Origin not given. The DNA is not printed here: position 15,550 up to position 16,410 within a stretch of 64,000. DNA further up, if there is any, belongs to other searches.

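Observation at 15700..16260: Lnu(A)/LinA-like lincosamide nucleotidyltransferase homolog next to tRNA-Trp, with a Nudix hydrolase immediately downstream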

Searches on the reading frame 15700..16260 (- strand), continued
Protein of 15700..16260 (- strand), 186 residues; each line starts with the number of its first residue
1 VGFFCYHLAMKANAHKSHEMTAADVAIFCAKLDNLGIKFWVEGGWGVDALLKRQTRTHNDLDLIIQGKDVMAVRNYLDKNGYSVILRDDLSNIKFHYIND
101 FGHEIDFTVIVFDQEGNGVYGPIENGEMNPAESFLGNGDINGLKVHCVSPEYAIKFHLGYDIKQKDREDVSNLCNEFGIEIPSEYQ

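Call 75: search_dna_similar(query=window:15700-16233:-, collection=phages, mode=protein, max_rows=10)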
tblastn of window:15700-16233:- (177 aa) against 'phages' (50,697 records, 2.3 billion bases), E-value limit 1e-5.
Records with a match: 9; places in all: 9; records where one place covers at least 80% of the query: 9.
Best place of each record, by identity: <60% 9.
By first word of the organism name: Streptococcus 7; Erysipelothrix 1; Bacteriophage 1.
By host as written in the record: Streptococcus suis 2; Erysipelothrix rhusiopathiae ZJ 1; Streptococcus suis SSJ28 1; Streptococcus pasteurianus 651_SPAS 1; Streptococcus lutetiensis 33 1; Streptococcus gallolyticus BSJ31 1; Streptococcus gallolyticus BSJ27 1; - 1.
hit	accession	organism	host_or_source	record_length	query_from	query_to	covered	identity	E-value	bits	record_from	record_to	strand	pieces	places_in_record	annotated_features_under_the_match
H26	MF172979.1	Erysipelothrix phage phi1605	Erysipelothrix rhusiopathiae ZJ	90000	28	177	85%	37.3%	4e-24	103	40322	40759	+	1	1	ant: putative aminoglycoside nucleotidyltransferase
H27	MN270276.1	Streptococcus phage phi-SsuSSJ28_rum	Streptococcus suis SSJ28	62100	28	177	85%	36.0%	1e-23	102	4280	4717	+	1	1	lincosamide nucleotidyltransferase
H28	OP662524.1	Streptococcus phage YS387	Streptococcus suis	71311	28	177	85%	36.0%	1e-23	102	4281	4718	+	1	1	aminoglycoside nucleotidyltransferase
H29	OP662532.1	Streptococcus phage YS34-rum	Streptococcus suis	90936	28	177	85%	36.0%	1e-23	102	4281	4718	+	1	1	none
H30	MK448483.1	Streptococcus satellite phage Javan415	Streptococcus pasteurianus 651_SPAS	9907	28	177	85%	35.8%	3e-22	98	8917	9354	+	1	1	putative aminoglycoside nucleotidyltransferase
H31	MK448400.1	Streptococcus satellite phage Javan285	Streptococcus lutetiensis 33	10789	28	177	85%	35.8%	3e-22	98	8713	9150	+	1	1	putative aminoglycoside nucleotidyltransferase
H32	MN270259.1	Streptococcus phage phi-SgaBSJ31_rum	Streptococcus gallolyticus BSJ31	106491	28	177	85%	35.8%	3e-22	98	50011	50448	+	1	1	lincosamide nucleotidyltransferase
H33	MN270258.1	Streptococcus phage phi-SgaBSJ27_rum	Streptococcus gallolyticus BSJ27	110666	28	177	85%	35.8%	3e-22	98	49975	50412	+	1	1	lincosamide nucleotidyltransferase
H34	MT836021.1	Bacteriophage sp.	human fecal samples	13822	11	164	87%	26.6%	3e-8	58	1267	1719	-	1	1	record has no annotation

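Call 77: search_protein_representatives(protein=window:15700-16233:-)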
Query: 177 residues. Proteins with E-value up to 0.001 (for the whole library): 2232; up to 1e-10: 678; up to 1e-30: 31. The best 150 are listed.
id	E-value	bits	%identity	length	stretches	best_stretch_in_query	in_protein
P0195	9.4e-45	169.1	48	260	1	7-176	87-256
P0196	2.9e-44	167.5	35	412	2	7-174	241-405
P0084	3.4e-44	167.2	99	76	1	102-177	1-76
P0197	1.6e-43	165.0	48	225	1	11-176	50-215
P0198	2.4e-43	164.5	47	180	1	8-176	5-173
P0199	3.5e-43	164.0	44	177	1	12-177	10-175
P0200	1.0e-41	159.2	45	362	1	18-173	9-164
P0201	9.3e-41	156.0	35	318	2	6-112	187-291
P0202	2.0e-40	154.9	42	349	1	11-176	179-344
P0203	7.5e-40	153.1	46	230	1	16-176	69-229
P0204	2.9e-38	147.9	43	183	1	20-176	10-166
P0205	3.1e-38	147.8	44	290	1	19-176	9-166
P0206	3.3e-38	147.7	45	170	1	11-176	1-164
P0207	1.1e-37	146.1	49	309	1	9-177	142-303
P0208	2.2e-37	145.0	44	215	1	18-176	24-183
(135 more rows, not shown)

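Call 79: search_protein_families(library=pfam, alignment_id=A3, max_evalue=0.00001)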
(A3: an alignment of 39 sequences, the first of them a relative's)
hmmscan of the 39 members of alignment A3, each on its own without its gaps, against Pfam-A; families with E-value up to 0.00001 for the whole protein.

A. member 1, P0196 (412 aa): 2 families
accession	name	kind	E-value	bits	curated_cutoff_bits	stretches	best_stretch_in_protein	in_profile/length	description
PF10706.15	Aminoglyc_resit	-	1.4e-48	165.3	21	2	250-395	2-149/149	Aminoglycoside-2''-adenylyltransferase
PF14907.12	NTP_transf_5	-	1.6e-07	31.6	31.2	0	229-309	37-120/249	Uncharacterised nucleotidyltransferase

B. families by the number of members that match (of 39 scanned): 39 families (the first 25 are shown)
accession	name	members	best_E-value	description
PF10706.15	Aminoglyc_resit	39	7.7e-58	Aminoglycoside-2''-adenylyltransferase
PF14907.12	NTP_transf_5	11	5.7e-13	Uncharacterised nucleotidyltransferase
PF00583.31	Acetyltransf_1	4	2.6e-16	Acetyltransferase (GNAT) family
PF13508.13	Acetyltransf_7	3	2.8e-12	Acetyltransferase (GNAT) domain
PF13238.12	AAA_18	2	1.3e-06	AAA domain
PF04229.20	GrpB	1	2e-44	GrpB protein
PF13521.12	AAA_28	1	3.3e-39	AAA domain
PF02522.19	Antibiotic_NAT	1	1.8e-27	Aminoglycoside 3-N-acetyltransferase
PF00300.27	His_Phos_1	1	2e-21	Histidine phosphatase superfamily (branch 1)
PF01596.23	Methyltransf_3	1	1.5e-20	O-methyltransferase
PF04237.18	YjbR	1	1.7e-20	YjbR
PF13302.13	Acetyltransf_3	1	7.2e-20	Acetyltransferase (GNAT) domain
PF08241.18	Methyltransf_11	1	7.2e-19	Methyltransferase domain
PF20461.3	DUF6714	1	7.4e-19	Family of unknown function (DUF6714)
PF13649.12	Methyltransf_25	1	6.1e-17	Methyltransferase domain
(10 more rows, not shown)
